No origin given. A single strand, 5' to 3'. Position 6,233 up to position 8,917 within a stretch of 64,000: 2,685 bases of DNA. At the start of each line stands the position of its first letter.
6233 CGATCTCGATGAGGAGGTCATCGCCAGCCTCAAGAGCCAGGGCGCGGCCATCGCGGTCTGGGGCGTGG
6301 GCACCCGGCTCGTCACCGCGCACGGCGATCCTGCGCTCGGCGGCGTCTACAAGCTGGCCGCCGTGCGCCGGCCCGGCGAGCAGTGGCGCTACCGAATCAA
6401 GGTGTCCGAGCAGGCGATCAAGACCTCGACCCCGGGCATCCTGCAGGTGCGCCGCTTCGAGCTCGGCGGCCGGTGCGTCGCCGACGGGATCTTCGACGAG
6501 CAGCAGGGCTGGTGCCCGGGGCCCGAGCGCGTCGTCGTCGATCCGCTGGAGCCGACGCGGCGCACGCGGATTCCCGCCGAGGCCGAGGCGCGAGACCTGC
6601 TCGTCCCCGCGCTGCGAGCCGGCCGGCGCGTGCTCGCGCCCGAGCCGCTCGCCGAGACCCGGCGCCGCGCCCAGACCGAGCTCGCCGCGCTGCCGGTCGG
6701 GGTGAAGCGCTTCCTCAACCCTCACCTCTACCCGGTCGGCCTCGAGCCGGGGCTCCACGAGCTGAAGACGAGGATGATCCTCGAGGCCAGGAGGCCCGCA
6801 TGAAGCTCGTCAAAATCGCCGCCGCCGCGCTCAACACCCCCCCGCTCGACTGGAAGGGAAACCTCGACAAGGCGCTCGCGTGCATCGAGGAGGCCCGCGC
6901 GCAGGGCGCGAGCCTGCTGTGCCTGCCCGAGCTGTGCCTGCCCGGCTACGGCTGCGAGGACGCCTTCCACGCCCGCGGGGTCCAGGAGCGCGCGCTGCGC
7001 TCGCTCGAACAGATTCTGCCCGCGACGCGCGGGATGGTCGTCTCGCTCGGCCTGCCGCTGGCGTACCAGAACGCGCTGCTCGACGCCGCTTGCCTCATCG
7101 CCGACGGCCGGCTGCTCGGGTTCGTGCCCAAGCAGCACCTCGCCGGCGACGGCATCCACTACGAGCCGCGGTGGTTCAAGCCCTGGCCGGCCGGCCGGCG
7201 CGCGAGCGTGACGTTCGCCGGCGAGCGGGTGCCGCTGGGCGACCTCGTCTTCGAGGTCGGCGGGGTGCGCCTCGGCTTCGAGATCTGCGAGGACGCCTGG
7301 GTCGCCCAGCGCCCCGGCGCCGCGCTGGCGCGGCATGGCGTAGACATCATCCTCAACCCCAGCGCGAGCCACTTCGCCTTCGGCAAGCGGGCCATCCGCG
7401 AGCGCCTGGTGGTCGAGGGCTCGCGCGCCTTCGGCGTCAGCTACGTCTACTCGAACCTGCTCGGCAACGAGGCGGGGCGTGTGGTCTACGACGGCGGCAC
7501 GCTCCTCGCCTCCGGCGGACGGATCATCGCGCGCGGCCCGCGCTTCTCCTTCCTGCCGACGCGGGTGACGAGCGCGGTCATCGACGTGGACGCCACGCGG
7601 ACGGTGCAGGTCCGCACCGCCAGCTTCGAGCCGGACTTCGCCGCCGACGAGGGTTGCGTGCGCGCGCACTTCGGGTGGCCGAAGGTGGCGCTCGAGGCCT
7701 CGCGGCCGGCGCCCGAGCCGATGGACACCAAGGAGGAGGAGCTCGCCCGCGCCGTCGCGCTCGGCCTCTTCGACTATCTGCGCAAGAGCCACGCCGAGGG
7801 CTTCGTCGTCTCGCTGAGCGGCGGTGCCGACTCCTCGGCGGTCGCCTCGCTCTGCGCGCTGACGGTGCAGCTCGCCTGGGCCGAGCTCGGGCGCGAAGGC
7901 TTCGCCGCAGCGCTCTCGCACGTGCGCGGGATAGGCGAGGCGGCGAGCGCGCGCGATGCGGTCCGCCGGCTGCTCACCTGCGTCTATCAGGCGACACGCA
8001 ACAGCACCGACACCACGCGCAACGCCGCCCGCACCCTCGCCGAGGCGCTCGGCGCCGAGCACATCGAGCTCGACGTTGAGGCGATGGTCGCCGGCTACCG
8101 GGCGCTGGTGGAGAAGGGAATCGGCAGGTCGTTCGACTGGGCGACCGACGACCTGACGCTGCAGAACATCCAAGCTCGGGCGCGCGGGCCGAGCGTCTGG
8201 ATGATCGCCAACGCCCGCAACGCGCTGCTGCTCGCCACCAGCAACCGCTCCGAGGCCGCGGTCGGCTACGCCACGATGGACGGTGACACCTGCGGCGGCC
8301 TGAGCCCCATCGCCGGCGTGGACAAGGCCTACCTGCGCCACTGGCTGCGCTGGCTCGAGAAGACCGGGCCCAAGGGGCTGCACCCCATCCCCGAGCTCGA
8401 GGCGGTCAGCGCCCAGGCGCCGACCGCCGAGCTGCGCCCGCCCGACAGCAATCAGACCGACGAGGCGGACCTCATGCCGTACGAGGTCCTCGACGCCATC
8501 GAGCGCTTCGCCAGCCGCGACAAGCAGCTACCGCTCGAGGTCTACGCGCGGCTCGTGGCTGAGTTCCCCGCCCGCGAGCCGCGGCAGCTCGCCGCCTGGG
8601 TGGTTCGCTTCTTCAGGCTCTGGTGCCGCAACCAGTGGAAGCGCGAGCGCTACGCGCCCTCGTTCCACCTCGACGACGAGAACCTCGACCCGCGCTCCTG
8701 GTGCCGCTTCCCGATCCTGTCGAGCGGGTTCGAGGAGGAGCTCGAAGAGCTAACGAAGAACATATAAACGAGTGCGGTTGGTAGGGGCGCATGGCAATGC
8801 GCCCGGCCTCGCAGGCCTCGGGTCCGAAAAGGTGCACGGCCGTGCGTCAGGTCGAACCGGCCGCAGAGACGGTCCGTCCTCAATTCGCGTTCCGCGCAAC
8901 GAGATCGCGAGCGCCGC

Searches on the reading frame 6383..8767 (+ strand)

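Call 9: search_protein_families(library=pfam, proteins=[window:6383-8767:+], max_evalue=0.01)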
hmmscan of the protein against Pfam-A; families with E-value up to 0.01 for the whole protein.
window:6383-8767:+ (794 aa): 3 families
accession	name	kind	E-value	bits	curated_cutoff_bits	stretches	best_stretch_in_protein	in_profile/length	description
PF02540.23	NAD_synthase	-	7e-35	120.7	21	1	458-720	5-214/242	NAD synthase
PF00795.27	CN_hydrolase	-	1.2e-20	74.4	23.2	1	144-389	1-238/256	Carbon-nitrogen hydrolase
PF00733.27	Asn_synthase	-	0.0081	16.3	21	0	476-566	22-80/354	Asparagine synthase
